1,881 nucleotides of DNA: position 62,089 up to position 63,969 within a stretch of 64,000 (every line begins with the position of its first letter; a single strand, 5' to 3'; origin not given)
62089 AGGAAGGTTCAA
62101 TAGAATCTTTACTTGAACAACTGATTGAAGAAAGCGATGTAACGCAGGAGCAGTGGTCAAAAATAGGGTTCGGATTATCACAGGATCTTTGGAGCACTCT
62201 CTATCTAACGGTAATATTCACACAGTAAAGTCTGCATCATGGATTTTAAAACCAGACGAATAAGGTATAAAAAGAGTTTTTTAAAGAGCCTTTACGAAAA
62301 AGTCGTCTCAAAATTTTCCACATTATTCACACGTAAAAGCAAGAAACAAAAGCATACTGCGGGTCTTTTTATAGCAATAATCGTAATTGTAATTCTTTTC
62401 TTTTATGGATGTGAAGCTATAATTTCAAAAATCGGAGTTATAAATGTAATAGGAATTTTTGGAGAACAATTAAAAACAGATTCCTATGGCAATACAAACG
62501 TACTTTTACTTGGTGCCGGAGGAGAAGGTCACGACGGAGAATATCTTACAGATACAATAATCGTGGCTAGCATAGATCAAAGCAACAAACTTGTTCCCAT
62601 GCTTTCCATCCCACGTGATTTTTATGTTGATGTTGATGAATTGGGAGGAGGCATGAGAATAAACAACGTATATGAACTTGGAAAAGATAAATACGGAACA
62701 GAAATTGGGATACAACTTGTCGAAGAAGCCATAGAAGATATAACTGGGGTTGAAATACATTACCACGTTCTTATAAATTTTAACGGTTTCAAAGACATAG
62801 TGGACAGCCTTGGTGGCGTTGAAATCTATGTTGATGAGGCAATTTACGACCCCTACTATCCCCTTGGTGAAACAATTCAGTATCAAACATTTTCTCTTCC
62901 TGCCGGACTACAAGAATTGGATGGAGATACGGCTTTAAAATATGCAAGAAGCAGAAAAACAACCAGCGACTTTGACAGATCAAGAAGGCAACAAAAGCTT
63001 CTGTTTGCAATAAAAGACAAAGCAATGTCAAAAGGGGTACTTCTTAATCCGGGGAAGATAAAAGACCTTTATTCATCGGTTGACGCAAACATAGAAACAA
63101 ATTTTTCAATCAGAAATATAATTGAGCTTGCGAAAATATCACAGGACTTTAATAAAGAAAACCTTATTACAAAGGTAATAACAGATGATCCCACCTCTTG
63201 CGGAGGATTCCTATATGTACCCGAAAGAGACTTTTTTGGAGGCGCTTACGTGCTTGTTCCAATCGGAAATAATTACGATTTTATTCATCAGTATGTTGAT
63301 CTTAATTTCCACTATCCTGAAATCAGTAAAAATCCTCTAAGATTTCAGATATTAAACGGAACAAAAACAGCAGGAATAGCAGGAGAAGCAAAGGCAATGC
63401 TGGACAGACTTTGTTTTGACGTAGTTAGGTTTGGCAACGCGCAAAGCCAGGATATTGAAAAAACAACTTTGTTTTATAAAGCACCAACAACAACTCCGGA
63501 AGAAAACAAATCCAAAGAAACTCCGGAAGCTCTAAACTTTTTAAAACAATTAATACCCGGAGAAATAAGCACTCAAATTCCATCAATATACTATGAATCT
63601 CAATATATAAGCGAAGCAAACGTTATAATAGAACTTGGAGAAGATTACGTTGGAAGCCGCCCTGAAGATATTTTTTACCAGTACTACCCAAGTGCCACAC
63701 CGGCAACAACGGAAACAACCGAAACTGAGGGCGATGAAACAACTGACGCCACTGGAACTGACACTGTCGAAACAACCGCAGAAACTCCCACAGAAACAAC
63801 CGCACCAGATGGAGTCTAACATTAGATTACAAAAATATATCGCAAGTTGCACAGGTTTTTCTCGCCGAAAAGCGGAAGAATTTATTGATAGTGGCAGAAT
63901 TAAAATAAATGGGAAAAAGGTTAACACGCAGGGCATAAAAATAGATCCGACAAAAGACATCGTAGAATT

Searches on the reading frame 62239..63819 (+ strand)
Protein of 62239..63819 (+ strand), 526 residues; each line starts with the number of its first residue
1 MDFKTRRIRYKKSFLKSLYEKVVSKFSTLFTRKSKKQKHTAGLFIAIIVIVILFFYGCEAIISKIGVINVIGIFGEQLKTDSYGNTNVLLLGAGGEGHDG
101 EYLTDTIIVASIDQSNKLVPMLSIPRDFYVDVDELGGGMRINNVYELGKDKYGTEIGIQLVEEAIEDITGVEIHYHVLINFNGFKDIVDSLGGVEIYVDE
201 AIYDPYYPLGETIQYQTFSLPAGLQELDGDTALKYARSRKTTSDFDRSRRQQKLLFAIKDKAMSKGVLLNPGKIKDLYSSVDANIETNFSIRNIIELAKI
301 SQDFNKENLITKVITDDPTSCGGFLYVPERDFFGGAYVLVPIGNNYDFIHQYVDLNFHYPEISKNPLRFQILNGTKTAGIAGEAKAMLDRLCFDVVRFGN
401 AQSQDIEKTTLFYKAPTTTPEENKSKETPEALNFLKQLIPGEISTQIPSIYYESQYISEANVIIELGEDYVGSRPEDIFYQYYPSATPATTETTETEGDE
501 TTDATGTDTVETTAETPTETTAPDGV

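Call 35: find_encoding_contigs(protein=window:62239-63819:+, flank=10000, max_places=1)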
Protein window:62239-63819:+ (526 aa): no gene with exactly this product is on record in the collection.
